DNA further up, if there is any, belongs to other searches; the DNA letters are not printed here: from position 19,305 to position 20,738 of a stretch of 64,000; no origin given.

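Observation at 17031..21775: Fom1-like CyTase-PepM, Ppd, Fe-ADH and a TagF-family transferase: a CMP-activated hydroxyethylphosphonate module that may decorate or polymerise on a glycan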

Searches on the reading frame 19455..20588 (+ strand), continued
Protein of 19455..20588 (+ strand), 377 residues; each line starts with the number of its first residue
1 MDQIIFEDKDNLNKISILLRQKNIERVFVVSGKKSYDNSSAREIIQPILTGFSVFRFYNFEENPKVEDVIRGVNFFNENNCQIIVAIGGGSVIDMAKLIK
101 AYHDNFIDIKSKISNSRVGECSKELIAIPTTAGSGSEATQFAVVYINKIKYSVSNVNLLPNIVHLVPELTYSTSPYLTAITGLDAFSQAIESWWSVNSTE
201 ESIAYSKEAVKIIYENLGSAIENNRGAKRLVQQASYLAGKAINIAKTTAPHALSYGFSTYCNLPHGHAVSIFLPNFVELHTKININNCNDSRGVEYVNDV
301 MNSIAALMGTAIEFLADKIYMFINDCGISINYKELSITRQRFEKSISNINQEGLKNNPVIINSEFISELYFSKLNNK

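Call 18: find_related_loci(query=A1, collection=genome_contigs, flank=10000)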
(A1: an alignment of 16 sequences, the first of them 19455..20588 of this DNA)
Query A1 (377 aa) in genome_contigs; peptide patterns used: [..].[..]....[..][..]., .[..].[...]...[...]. (x = any residue, [..] = any of these).
600 stretches matched a pattern (row limit reached: there are more); 570 encode a relative of the query (tblastn E <= 1e-3); the best 80 are kept; 80 distinct loci.
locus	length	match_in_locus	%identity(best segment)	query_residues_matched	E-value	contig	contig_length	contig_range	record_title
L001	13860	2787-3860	43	1-358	9e-88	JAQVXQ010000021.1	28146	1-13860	MAG: Salinivirgaceae bacterium isolate STF2_13 NODE_3751_length_28146_cov_5.289839_Sandtown_F2, whole genome shotgun seq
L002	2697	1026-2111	44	1-362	3e-85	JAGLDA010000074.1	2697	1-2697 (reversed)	MAG: Bacteroidales bacterium isolate SW_4_20 ROV167.bin.20.fa_74, whole genome shotgun sequence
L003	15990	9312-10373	41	10-358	6e-81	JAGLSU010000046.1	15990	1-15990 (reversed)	MAG: Planctomycetota bacterium isolate RS_9_64 ROV157_9.bin.64.fa_46, whole genome shotgun sequence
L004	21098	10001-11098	40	3-365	1e-74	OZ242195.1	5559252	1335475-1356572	MAG: Candidatus Latescibacterota bacterium isolate a57e98d2-c2a9-4833-8eaa-f85fbefd33d8 genome assembly, chromosome: 1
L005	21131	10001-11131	37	3-372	3e-73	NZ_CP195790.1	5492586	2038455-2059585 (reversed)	Planctomicrobium sp. SH527 chromosome, complete genome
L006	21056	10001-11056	39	10-358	1e-71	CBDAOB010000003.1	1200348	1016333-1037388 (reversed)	MAG: Candidatus Latescibacterota bacterium isolate ee734ac6-3c8f-4045-9bd6-bb64be60b199 genome assembly, contig: contig_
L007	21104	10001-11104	42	1-364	2e-71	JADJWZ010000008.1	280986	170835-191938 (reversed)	MAG: Ignavibacteria bacterium isolate Kalu_18-Q3-R12-55_BATAC.336 tig00004008-10-2804920, whole genome shotgun sequence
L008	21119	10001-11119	36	1-372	5e-71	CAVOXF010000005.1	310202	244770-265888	MAG: uncultured Actinomycetota bacterium isolate MFD09964.bin.1.174 genome assembly, contig: contig_7986, whole genome s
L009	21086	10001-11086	38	1-358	8e-71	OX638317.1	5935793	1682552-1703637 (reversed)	MAG: uncultured Latescibacteria bacterium isolate cbbe8a84-e08a-4d06-a76e-2eb930d8ff24 genome assembly, chromosome: 1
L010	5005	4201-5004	47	12-278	7e-71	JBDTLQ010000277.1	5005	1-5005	MAG: Ignavibacteria bacterium isolate cluster3_bin.105 NODE_95725_length_5005_cov_4.672929, whole genome shotgun sequenc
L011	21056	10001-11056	39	1-366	2e-70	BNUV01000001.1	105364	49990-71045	Spirochaetia bacterium MS499-28 DNA, sequence001, whole genome shotgun sequence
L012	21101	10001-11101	38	10-371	1e-70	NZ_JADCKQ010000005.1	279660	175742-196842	Halocynthiibacter styelae strain MYP1-1 5, whole genome shotgun sequence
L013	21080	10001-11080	38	3-358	5e-70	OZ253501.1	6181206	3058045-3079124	MAG: Candidatus Latescibacterota bacterium isolate f485d00f-16df-4488-a4d1-ddfd292eb512 genome assembly, chromosome: 1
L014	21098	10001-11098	37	10-370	2e-69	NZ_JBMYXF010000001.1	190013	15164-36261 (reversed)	MAG: Halocynthiibacter sp. isolate ME_XS_2210_bin_2 ME_XS_2210_bin_2_0, whole genome shotgun sequence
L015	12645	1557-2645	38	3-371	1e-67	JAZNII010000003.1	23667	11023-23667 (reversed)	MAG: Eubacteriales bacterium isolate T1900044687_TS20190153.MAGScoT_cleanbin_000012 SGB_1727_k141_2341605, whole genome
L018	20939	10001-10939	37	24-369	1e-64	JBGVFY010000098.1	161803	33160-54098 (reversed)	MAG: Paludibacteraceae bacterium isolate fecal_MAG_38 fecal_MAG_38_contig_0098, whole genome shotgun sequence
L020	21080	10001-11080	36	3-370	2e-61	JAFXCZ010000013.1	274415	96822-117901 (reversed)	MAG: Clostridia bacterium isolate RGIG6303 Sheep_Rectum-3__c994926, whole genome shotgun sequence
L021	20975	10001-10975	36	47-377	3e-60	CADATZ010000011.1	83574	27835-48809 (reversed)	MAG: uncultured Chloroflexi bacterium isolate RUG13631 genome assembly, contig: RUG13631_asm_11, whole genome shotgun se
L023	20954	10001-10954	39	57-377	4e-58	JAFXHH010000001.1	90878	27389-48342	MAG: Clostridia bacterium isolate RGIG6414 Sheep_Rectum-5__c105, whole genome shotgun sequence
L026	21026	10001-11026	34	1-374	2e-54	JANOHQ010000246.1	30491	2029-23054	MAG: Chitinophagaceae bacterium isolate SOY_63_metabat_457 SOY_63_k141_2926680, whole genome shotgun sequence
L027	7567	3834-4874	34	25-369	2e-54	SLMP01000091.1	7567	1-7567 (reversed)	MAG: Nitriliruptoraceae bacterium isolate CSSed165cm_363R1 CSSed16-5cm-43123, whole genome shotgun sequence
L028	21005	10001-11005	31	3-369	3e-52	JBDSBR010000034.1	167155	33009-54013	MAG: Chitinophagaceae bacterium isolate cluster1_bin.138 k127_3581552, whole genome shotgun sequence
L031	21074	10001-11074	32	14-366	8e-51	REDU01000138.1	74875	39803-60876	MAG: Ilumatobacter sp. isolate GEM2.Bin45 NODE_188_length_74875_cov_23.5666, whole genome shotgun sequence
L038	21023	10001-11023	29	19-359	2e-42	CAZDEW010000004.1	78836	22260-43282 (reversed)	MAG TPA_asm: uncultured Pseudomonadales bacterium isolate SRP135972_co2_108 genome assembly, contig: NODE_68_length_7883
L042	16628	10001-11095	37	1-370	3e-57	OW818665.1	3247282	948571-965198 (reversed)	metagenome genome assembly, chromosome: 1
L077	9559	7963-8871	31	56-354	2e-31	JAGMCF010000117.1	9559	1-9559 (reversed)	MAG: Candidatus Cloacimonadota bacterium isolate RS_16_45 ZL425.bin.45.fa_117, whole genome shotgun sequence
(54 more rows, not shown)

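Call 44: find_encoding_contigs(protein=P0012, flank=10000, max_places=1)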
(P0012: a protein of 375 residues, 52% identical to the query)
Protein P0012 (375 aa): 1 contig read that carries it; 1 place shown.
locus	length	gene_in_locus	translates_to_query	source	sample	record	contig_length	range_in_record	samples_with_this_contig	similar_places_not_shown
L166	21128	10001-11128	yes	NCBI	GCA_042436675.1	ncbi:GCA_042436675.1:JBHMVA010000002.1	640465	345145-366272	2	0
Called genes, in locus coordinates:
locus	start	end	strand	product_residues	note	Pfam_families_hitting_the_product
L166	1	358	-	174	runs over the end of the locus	PF01782:RimM (weak), PF24986:PRC_RimM (weak)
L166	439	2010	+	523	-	PF00890:FAD_binding_2, PF01266:DAO (faint), PF07992:Pyr_redox_2 (faint), PF02910:Succ_DH_flav_C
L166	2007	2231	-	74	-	-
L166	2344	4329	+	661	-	PF07676:PD40 (faint), PF13620:CarboxypepD_reg (faint), PF00691:OmpA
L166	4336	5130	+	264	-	PF00303:Thymidylat_synt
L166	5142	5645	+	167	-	PF00186:DHFR_1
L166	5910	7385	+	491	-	PF00587:tRNA-synt_2b, PF03129:HGTP_anticodon, PF09180:ProRS-C_1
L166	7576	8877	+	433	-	PF01467:CTP_transf_like, PF13714:PEP_mutase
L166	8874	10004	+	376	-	PF02776:TPP_enzyme_N, PF02775:TPP_enzyme_C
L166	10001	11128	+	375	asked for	PF00465:Fe-ADH, PF13685:Fe-ADH_2, PF25137:ADH_Fe_C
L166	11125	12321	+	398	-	PF04464:Glyphos_transf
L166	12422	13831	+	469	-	PF01943:Polysacc_synt, PF13440:Polysacc_synt_3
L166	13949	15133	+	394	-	-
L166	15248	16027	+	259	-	PF00535:Glycos_transf_2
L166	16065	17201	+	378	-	-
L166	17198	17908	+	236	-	PF00535:Glycos_transf_2, PF10111:Glyco_tranf_2_2, PF13641:Glyco_tranf_2_3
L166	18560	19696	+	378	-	PF01073:3Beta_HSD, PF01370:Epimerase, PF02719:Polysacc_synt_2 (weak), PF16363:GDP_Man_Dehyd, PF07993:NAD_binding_4, PF01370:Epimerase, PF02719:Polysacc_synt_2, PF16363:GDP_Man_Dehyd, +2 more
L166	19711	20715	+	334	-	-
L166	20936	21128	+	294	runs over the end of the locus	PF01370:Epimerase, PF04321:RmlD_sub_bind, PF07993:NAD_binding_4 (weak), PF13460:NAD_binding_10 (weak), PF16363:GDP_Man_Dehyd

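Call 45: find_encoding_contigs(protein=P0002, flank=10000, max_places=1)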
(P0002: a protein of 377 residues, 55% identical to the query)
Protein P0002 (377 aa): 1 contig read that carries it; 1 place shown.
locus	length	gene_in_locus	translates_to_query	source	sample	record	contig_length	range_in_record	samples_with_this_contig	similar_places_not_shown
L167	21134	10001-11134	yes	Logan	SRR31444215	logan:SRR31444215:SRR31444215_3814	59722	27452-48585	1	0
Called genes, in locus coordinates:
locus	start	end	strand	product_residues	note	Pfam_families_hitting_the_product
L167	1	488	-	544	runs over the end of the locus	PF01433:Peptidase_M1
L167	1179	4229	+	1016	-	PF00005:ABC_tran, PF01061:ABC2_membrane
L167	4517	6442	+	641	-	PF01073:3Beta_HSD, PF01370:Epimerase, PF02719:Polysacc_synt_2, PF04321:RmlD_sub_bind, PF07993:NAD_binding_4 (faint), PF08659:KR (weak), PF16363:GDP_Man_Dehyd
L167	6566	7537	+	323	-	-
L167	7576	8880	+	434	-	PF01467:CTP_transf_like, PF13714:PEP_mutase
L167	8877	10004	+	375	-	PF02776:TPP_enzyme_N, PF02775:TPP_enzyme_C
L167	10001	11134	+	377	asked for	PF00465:Fe-ADH, PF13685:Fe-ADH_2, PF25137:ADH_Fe_C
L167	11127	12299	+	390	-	PF04464:Glyphos_transf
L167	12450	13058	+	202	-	PF01583:APS_kinase, PF13671:AAA_33 (weak)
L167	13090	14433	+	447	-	PF01943:Polysacc_synt, PF13440:Polysacc_synt_3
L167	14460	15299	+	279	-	PF00535:Glycos_transf_2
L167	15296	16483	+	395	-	-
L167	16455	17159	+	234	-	PF00535:Glycos_transf_2, PF10111:Glyco_tranf_2_2 (weak), PF13641:Glyco_tranf_2_3 (faint)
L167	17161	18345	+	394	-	PF00534:Glycos_transf_1, PF13692:Glyco_trans_1_4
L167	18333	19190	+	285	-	PF00685:Sulfotransfer_1, PF13469:Sulfotransfer_3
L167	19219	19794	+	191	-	PF02397:Bac_transf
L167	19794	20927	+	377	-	PF01041:DegT_DnrJ_EryC1, PF00155:Aminotran_1_2 (weak)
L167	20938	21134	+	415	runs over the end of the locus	PF04932:Wzy_C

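Call 46: find_encoding_contigs(protein=P0101, flank=10000, max_places=1)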
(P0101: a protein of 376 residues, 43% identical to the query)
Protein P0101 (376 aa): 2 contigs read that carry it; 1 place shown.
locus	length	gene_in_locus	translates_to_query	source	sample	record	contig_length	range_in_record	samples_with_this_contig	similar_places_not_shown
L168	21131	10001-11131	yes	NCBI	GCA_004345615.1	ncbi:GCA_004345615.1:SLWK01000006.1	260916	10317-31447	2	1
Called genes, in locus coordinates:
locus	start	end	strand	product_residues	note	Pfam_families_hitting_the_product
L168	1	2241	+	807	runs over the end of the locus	PF02563:Poly_export, PF10531:SLBB, PF22461:SLBB_2 (weak), PF10531:SLBB, PF22461:SLBB_2 (weak)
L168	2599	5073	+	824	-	PF02563:Poly_export, PF10531:SLBB, PF22461:SLBB_2, PF10531:SLBB, PF22461:SLBB_2, PF10531:SLBB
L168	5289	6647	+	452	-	-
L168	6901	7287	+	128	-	PF04480:DUF559, PF18741:MTES_1575 (weak)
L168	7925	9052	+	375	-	PF02706:Wzz, PF13807:GNVR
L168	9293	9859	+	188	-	PF13749:HATPase_c_4, PF13730:HTH_36 (faint), PF13412:HTH_24, PF08279:HTH_11 (faint)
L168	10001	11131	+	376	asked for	PF00465:Fe-ADH, PF13685:Fe-ADH_2, PF25137:ADH_Fe_C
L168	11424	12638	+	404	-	PF04230:PS_pyruv_trans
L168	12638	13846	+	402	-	PF04422:FrhB_FdhB_N, PF04432:FrhB_FdhB_C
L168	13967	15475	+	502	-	-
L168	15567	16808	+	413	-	-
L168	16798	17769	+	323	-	PF00535:Glycos_transf_2, PF10111:Glyco_tranf_2_2 (weak), PF13641:Glyco_tranf_2_3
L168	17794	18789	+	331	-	-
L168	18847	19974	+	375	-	PF13439:Glyco_transf_4, PF13579:Glyco_trans_4_4 (weak), PF20706:GT4-conflict, PF00534:Glycos_transf_1, PF13692:Glyco_trans_1_4, PF13524:Glyco_trans_1_2 (faint)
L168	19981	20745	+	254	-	PF00535:Glycos_transf_2, PF13641:Glyco_tranf_2_3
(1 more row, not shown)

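Call 49: search_protein_families(library=pfam, proteins=[L001:4083-5324:+, L007:11201-12349:+, L008:11199-12383:+, L011:11831-13147:+, L011:11154-11819:+, L042:11137-12423:+, L031:11101-12465:+, L028:11029-12141:+, L026:11026-12201:-, L003:12313-13548:+], max_evalue=0.001)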
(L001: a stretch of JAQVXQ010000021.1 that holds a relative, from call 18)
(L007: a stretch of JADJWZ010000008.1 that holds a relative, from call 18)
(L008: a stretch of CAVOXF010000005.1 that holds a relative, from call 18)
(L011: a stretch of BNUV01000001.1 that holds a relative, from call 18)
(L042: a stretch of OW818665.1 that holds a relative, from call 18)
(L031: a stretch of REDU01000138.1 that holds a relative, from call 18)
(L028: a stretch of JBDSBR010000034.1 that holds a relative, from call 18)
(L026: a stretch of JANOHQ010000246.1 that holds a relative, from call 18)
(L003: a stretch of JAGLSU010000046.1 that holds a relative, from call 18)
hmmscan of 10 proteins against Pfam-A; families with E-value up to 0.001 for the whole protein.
L001:4083-5324:+ (413 aa): 2 families
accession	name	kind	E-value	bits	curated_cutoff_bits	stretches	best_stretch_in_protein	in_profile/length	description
PF04464.20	Glyphos_transf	-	4.7e-10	39.4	22.1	1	193-344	156-311/367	CDP-Glycerol:Poly(glycerophosphate) glycerophosphotransferase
PF20226.3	DUF6585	-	0.00071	19.5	27.7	0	13-123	55-162/249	Family of unknown function (DUF6585)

L007:11201-12349:+ (382 aa): 1 family
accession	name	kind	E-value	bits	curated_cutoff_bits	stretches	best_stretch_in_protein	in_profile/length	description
PF04464.20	Glyphos_transf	-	2.4e-15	56.8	22.1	1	144-369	159-359/367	CDP-Glycerol:Poly(glycerophosphate) glycerophosphotransferase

L008:11199-12383:+ (394 aa): 1 family
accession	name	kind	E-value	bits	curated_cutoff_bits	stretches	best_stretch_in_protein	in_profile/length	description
PF04464.20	Glyphos_transf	-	2.8e-06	27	22.1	1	143-303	133-291/367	CDP-Glycerol:Poly(glycerophosphate) glycerophosphotransferase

L011:11831-13147:+ (438 aa): 2 families
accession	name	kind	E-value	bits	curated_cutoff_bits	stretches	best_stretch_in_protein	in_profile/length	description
PF01943.22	Polysacc_synt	-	1.9e-09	37.8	28.2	1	11-281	1-272/274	Polysaccharide biosynthesis protein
PF13440.11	Polysacc_synt_3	-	1.2e-05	25.1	23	1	40-278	6-239/293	Polysaccharide biosynthesis protein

L011:11154-11819:+ (221 aa): 1 family
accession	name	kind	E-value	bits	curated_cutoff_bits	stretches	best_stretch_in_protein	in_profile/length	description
PF04991.19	LicD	-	1.5e-17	64.9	22.6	1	44-107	3-66/227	LicD family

L042:11137-12423:+ (428 aa): 1 family
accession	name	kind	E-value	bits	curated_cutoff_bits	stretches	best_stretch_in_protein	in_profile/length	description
PF04991.19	LicD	-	2.7e-05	24.8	22.6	1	234-259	7-32/227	LicD family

L031:11101-12465:+ (454 aa): 0 families

L028:11029-12141:+ (370 aa): 1 family
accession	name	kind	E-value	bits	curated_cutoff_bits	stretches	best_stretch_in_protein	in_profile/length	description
PF04464.20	Glyphos_transf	-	3.5e-12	46.4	22.1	1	121-285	126-292/367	CDP-Glycerol:Poly(glycerophosphate) glycerophosphotransferase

L026:11026-12201:- (391 aa): 1 family
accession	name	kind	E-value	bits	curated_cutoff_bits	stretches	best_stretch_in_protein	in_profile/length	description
PF04464.20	Glyphos_transf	-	2e-11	43.9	22.1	1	31-304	4-293/367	CDP-Glycerol:Poly(glycerophosphate) glycerophosphotransferase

L003:12313-13548:+ (411 aa): 1 family
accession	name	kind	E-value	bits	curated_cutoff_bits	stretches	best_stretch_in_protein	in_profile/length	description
PF05167.17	DUF711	-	7.5e-66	223.1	25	1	1-377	8-406/413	Uncharacterised ACR (DUF711)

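Call 50: search_protein_families(library=pfam, proteins=[L015:3771-4820:+, L015:4820-6019:+, L023:12169-13335:+, L023:6527-7660:+, L018:10970-11659:+, L027:4892-6580:+, L038:3072-4277:+, L077:4066-5298:+, L021:12227-14638:+, L020:6104-8491:+], max_evalue=0.001)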
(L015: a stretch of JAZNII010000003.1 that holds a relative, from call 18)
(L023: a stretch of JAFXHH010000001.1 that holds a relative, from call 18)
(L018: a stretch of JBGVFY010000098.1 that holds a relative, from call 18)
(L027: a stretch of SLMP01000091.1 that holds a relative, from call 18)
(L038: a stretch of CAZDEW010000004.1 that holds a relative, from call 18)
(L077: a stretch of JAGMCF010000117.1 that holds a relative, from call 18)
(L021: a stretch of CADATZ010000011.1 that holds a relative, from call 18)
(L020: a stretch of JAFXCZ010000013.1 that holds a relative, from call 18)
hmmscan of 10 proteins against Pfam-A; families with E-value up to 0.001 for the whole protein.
L015:3771-4820:+ (349 aa): 10 families
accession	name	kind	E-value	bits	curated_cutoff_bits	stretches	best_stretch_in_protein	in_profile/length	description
PF02719.21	Polysacc_synt_2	-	2.5e-106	355.6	20.2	1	9-290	1-291/293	Polysaccharide biosynthesis protein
PF01370.27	Epimerase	-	3.2e-24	86.1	20.9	1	10-228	2-235/240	NAD dependent epimerase/dehydratase family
PF08485.16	Polysacc_syn_2C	-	7.7e-21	74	25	1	293-340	1-48/48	Polysaccharide biosynthesis protein C-terminal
PF01073.25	3Beta_HSD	-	6.5e-17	61.9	22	1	10-138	1-122/280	3-beta hydroxysteroid dehydrogenase/isomerase family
PF16363.11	GDP_Man_Dehyd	-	7.7e-16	58.9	27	1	10-155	1-166/332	GDP-mannose 4,6 dehydratase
PF13460.12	NAD_binding_10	-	1.4e-10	41.8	27.2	1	13-158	1-126/184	NAD(P)H-binding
PF07993.18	NAD_binding_4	-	4e-09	36.4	20.1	1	11-144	1-148/258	Male sterility protein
PF04321.23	RmlD_sub_bind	-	2.8e-08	33.6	27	1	8-134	2-103/287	RmlD substrate binding domain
PF05368.20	NmrA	-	3.1e-07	30.7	27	1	7-204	3-182/298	NmrA-like family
PF08659.16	KR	-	1.1e-05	25.9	22.6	1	8-83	2-76/180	KR domain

L015:4820-6019:+ (399 aa): 7 families
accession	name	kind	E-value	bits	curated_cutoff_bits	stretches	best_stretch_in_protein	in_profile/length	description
PF14667.12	Polysacc_synt_C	-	7.6e-46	155.3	28.7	1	284-394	2-111/111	Polysaccharide biosynthesis C-terminal domain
PF01370.27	Epimerase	-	1e-22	81.2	20.9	1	3-202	1-228/240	NAD dependent epimerase/dehydratase family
PF02719.21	Polysacc_synt_2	-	3.5e-06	26.9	20.2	1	47-201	65-219/293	Polysaccharide biosynthesis protein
PF07993.18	NAD_binding_4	-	6.1e-06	26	20.1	0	106-150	165-209/258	Male sterility protein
PF04321.23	RmlD_sub_bind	-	6.5e-06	25.9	27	0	117-177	124-176/287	RmlD substrate binding domain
PF16363.11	GDP_Man_Dehyd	-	8.7e-05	22.6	27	0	116-203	151-241/332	GDP-mannose 4,6 dehydratase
PF07883.17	Cupin_2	-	0.0005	20.2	27.2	0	309-379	7-67/70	Cupin domain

L023:12169-13335:+ (388 aa): 1 family
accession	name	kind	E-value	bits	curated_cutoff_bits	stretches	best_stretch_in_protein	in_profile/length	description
PF13692.12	Glyco_trans_1_4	-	7.7e-07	29.9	27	1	206-348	4-138/142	Glycosyl transferases group 1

L023:6527-7660:+ (377 aa): 1 family
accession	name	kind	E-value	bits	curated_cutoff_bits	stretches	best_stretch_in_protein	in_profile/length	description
PF04464.20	Glyphos_transf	-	2.3e-43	149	22.1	1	18-371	13-366/367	CDP-Glycerol:Poly(glycerophosphate) glycerophosphotransferase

L018:10970-11659:+ (229 aa): 1 family
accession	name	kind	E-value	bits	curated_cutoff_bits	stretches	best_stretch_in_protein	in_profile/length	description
PF04991.19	LicD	-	5.9e-07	30.2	22.6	1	53-156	5-124/227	LicD family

L027:4892-6580:+ (562 aa): 1 family
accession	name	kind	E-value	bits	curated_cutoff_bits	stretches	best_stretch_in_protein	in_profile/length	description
PF13469.12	Sulfotransfer_3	-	2.4e-10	41.5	27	1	372-514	68-213/216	Sulfotransferase family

L038:3072-4277:+ (401 aa): 1 family
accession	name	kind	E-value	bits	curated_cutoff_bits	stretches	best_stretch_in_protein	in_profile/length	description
PF04464.20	Glyphos_transf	-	8.1e-22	78.1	22.1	1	148-341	163-345/367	CDP-Glycerol:Poly(glycerophosphate) glycerophosphotransferase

L077:4066-5298:+ (410 aa): 1 family
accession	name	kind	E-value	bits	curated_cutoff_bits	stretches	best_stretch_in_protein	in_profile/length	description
PF04991.19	LicD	-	9.3e-25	88.5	22.6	2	244-296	2-53/227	LicD family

L021:12227-14638:+ (803 aa): 2 families
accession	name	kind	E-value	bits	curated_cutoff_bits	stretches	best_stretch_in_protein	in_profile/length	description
PF17167.11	Glyco_hydro_94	-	2.2e-142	475.1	27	1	310-727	2-420/420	Glycosyl hydrolase 94 superfamily, catalytic domain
PF06165.18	GH94_b-supersand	-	2.3e-79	266.8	23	1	21-278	1-251/251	Glycosyl hydrolase 94, supersandwich domain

L020:6104-8491:+ (795 aa): 3 families
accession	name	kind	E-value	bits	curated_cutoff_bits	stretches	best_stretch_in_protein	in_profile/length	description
PF00488.27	MutS_V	-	5.9e-32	111.6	30.2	1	330-512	1-185/188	MutS domain V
PF01713.27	Smr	-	3.7e-25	88.3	25.7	1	719-794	1-77/77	Smr domain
PF20297.4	MSSS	-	2.6e-08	33.8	26.8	1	646-686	2-42/42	MutS2 and Smr-associated SH3 domain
